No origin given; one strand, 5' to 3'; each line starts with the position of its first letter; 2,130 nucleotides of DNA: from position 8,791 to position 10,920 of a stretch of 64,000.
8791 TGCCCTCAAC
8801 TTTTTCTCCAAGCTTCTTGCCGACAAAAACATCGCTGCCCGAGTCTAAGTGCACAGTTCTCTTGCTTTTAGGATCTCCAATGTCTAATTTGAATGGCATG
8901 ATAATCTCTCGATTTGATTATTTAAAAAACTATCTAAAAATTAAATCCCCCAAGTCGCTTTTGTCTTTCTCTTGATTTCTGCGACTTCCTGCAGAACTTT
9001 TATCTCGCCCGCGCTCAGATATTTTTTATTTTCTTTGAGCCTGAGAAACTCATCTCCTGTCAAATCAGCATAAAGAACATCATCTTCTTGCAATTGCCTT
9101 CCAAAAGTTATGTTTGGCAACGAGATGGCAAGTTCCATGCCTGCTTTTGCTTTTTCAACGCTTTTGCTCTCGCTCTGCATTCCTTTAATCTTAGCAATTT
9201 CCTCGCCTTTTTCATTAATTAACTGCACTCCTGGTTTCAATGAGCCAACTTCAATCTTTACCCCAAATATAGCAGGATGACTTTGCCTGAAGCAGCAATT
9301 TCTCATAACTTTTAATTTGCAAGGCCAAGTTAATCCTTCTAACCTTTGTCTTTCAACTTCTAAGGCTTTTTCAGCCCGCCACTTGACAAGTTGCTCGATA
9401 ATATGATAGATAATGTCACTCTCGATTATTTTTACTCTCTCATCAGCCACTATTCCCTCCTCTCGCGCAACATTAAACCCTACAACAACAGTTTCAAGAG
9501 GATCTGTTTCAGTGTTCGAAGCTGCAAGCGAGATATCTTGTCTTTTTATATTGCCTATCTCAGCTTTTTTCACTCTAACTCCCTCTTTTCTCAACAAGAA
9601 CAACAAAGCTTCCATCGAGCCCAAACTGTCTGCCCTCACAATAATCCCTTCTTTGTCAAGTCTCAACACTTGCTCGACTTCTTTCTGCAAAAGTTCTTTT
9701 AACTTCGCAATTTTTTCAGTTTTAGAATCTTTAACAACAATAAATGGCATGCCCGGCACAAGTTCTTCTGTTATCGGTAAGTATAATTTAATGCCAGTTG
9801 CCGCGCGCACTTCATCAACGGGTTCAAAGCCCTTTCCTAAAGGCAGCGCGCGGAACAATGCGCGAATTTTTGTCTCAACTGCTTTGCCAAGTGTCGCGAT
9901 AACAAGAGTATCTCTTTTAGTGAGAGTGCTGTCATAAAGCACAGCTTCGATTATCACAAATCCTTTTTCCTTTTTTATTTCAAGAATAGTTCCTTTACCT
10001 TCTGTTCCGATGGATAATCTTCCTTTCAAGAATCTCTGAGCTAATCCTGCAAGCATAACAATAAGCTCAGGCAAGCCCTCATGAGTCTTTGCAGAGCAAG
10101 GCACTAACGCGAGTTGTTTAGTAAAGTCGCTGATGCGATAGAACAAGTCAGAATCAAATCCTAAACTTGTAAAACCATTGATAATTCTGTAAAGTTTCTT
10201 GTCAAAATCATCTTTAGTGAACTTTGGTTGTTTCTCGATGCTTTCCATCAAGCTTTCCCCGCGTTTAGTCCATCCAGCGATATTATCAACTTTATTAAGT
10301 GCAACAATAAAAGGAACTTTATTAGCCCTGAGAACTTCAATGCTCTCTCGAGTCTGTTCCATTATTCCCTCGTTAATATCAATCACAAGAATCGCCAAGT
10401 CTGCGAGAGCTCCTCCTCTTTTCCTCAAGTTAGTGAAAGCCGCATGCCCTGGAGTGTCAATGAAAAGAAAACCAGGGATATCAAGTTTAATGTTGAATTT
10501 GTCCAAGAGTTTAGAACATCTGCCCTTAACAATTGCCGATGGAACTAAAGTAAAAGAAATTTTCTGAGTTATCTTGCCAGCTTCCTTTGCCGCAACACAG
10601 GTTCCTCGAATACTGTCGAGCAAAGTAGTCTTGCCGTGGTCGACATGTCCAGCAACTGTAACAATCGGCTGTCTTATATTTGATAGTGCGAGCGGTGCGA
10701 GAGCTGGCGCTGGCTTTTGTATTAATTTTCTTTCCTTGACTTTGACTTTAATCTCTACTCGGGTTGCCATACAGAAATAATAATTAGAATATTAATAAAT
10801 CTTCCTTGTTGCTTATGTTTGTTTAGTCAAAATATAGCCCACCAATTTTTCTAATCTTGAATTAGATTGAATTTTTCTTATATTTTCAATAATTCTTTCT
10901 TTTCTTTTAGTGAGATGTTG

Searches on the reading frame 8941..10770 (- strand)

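Call 20: search_protein_families(library=ncbifam, proteins=[window:8941-10770:-], max_evalue=0.00001)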
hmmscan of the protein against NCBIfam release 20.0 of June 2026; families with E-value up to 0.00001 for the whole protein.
window:8941-10770:- (609 aa): 36 families (the best 25 are shown)
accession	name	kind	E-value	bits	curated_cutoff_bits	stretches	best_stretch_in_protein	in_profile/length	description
NF003078.0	PRK04004.1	equivalog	3.6e-201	669.8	468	1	30-608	7-597/598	translation initiation factor IF-2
TIGR00491.2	aIF-2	equivalog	6.4e-179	596.2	554.75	1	31-608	1-590/591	translation initiation factor IF-2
NF011418.0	PRK14845.1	equivalog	7.5e-172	573.6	756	1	48-608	475-1048/1049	translation initiation factor IF-2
TIGR00487.1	IF-2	equivalog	4.4e-45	154.5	424.4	2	29-163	82-199/587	translation initiation factor IF-2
TIGR00475.1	selB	equivalog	8.7e-19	67.6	242.25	1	36-186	2-139/581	selenocysteine-specific translation elongation factor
TIGR00231.1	small_GTP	domain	1.2e-18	67.5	42.5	1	36-174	5-135/164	GTP-binding protein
NF000766.0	PRK00049.1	subfamily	3.1e-15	55.9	449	1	38-199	16-173/396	elongation factor Tu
TIGR01394.1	TypA_BipA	equivalog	1.3e-14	53.4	757.3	1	37-164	4-129/594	translational GTPase TypA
NF009372.0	PRK12735.1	subfamily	2.6e-14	52.9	479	1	37-199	15-173/396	elongation factor Tu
NF009373.0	PRK12736.1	subfamily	2.7e-14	52.7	452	1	38-178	16-150/394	elongation factor Tu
TIGR00485.1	EF-Tu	equivalog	4.3e-13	48.7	522.4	1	38-200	16-174/394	elongation factor Tu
TIGR03680.1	eif2g_arch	equivalog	4.1e-12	46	514.5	1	36-165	7-149/407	translation initiation factor IF-2 subunit gamma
NF008969.0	PRK12317.1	subfamily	6e-12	44.8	502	1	37-180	10-169/426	elongation factor 1-alpha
NF009381.0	PRK12740.1-5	subfamily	1.7e-11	43.3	583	1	37-163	12-138/692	elongation factor G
NF009892.0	PRK13351.1-3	equivalog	1.9e-11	43.2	640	1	37-164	6-138/623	elongation factor G-like protein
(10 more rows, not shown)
